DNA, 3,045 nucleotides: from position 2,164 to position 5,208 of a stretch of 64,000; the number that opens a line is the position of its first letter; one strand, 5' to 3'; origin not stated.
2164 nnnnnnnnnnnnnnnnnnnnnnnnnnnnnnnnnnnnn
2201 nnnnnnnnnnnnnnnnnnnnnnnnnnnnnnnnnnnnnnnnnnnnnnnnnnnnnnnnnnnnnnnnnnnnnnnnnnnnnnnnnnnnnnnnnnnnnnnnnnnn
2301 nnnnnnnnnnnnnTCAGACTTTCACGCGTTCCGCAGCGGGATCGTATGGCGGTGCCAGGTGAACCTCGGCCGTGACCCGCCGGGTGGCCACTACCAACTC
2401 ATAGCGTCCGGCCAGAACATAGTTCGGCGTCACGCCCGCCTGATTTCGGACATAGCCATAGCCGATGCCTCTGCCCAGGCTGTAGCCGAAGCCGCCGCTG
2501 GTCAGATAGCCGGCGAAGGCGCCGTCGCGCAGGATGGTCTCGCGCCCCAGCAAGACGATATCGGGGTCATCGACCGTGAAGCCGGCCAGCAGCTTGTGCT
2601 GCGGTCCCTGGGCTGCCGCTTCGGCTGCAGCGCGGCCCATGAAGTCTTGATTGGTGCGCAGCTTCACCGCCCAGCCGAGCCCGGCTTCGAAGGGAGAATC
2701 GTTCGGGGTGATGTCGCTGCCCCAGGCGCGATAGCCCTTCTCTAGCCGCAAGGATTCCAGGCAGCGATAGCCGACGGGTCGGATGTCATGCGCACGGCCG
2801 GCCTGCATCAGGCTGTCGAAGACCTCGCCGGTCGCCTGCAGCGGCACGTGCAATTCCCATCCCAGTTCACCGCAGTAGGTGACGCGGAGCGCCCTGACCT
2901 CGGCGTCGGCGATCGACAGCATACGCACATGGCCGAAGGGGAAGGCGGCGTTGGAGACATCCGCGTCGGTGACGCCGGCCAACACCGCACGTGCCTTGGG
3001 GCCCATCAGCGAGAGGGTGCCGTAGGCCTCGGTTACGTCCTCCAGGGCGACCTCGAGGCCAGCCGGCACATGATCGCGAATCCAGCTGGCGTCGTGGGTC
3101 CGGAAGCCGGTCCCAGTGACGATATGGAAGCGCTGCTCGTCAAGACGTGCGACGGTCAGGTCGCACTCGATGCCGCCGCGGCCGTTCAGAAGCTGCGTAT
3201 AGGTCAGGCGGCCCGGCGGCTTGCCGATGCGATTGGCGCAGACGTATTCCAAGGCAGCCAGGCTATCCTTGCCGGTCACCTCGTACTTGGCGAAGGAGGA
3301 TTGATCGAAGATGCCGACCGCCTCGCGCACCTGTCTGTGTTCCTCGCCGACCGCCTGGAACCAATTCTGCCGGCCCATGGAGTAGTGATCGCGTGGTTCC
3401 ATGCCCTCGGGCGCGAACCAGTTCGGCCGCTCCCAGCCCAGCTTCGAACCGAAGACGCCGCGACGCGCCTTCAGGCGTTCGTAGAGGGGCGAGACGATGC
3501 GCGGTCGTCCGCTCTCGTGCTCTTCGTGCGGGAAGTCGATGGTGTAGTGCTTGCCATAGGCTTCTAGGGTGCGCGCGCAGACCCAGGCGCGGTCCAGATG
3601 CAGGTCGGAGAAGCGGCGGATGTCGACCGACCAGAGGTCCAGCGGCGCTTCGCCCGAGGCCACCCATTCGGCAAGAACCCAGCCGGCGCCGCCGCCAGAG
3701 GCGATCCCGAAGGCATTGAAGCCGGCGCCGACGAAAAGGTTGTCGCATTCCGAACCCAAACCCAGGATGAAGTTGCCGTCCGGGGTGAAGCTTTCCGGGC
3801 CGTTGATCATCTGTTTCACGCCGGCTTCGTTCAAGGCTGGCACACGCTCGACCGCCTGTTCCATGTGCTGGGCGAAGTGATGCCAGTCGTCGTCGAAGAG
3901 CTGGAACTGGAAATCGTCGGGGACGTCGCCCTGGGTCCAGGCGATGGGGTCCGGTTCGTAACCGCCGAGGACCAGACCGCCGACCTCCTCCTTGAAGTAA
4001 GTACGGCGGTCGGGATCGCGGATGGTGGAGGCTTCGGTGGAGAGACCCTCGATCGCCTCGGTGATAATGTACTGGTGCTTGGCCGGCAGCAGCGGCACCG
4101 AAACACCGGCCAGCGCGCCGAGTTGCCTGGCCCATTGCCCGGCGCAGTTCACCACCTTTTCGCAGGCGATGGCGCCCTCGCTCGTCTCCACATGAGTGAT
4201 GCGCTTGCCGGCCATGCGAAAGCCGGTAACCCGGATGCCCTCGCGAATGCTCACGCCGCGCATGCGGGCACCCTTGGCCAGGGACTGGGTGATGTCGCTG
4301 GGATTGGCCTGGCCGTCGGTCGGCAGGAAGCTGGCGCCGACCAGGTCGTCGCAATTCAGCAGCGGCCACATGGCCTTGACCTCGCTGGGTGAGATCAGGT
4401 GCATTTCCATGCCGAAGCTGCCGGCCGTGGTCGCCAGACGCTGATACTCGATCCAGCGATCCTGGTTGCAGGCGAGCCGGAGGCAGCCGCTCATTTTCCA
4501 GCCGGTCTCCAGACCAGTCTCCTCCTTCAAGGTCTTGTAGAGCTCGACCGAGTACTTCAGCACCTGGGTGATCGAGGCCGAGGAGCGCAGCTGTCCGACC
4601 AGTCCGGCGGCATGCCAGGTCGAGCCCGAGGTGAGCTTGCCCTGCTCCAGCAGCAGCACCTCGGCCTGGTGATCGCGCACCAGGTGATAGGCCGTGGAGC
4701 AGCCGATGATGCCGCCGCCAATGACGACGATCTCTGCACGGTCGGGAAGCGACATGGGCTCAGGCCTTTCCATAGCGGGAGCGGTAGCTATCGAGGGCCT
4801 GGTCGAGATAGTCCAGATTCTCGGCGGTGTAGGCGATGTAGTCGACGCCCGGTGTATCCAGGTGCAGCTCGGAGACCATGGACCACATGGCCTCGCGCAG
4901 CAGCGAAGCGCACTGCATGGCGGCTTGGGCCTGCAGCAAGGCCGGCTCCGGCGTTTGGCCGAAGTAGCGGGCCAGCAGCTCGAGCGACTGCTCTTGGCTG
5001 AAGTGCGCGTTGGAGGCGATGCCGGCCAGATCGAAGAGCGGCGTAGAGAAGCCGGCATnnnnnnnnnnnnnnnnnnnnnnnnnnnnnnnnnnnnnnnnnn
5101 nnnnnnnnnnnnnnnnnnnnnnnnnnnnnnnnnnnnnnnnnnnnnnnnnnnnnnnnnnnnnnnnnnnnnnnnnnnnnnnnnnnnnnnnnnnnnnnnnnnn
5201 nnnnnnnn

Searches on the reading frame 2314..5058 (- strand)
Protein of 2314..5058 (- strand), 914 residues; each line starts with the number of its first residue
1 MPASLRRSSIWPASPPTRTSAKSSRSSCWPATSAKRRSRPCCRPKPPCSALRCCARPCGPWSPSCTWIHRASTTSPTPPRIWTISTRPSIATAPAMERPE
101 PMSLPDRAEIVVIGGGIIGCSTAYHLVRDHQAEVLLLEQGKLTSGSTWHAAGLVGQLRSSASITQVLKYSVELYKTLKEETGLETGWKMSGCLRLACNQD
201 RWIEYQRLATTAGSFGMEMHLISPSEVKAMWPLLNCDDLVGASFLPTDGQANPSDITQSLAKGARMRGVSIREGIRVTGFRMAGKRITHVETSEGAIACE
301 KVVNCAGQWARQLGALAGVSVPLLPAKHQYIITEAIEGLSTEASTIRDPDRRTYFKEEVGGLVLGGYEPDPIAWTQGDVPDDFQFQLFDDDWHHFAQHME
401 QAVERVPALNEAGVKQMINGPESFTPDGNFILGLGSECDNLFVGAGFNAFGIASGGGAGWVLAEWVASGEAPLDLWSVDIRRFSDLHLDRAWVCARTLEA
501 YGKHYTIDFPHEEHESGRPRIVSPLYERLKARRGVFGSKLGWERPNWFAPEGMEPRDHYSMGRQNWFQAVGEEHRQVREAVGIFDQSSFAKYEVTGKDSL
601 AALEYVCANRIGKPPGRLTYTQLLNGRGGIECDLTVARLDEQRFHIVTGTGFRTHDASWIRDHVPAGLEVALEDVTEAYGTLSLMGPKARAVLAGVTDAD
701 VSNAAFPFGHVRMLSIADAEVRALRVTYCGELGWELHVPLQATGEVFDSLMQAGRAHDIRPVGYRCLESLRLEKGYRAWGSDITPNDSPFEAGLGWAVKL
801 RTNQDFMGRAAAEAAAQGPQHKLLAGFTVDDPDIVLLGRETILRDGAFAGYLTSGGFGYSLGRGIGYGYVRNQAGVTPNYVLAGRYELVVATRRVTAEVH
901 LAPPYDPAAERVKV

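Call 21: search_protein_families(library=pfam, proteins=[window:2314-5058:-])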
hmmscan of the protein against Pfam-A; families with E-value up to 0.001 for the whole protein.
window:2314-5058:- (914 aa): 7 families
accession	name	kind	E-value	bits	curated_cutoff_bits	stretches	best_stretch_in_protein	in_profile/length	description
PF01571.26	GCV_T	-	2.5e-79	266.6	25.6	1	525-797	1-255/255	Aminomethyltransferase folate-binding domain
PF01266.30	DAO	-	2.5e-71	241.5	27.9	1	110-465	2-353/353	FAD dependent oxidoreductase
PF16350.10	FAO_M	-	4.5e-18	65.6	27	1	469-520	2-53/56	FAD dependent oxidoreductase central domain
PF08669.17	GCV_T_C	-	2.1e-15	56.8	25.9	1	824-906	3-80/80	Glycine cleavage T-protein C-terminal barrel domain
PF07992.20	Pyr_redox_2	-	5.3e-07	29.8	26.1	0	109-207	2-102/291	Pyridine nucleotide-disulphide oxidoreductase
PF13450.12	NAD_binding_8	-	2.2e-05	25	21.9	1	112-146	1-36/68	NAD(P)-binding Rossmann-like domain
PF03486.20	HI0933_like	-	0.00061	19.7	50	0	253-315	108-172/244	HI0933-like protein Rossmann domain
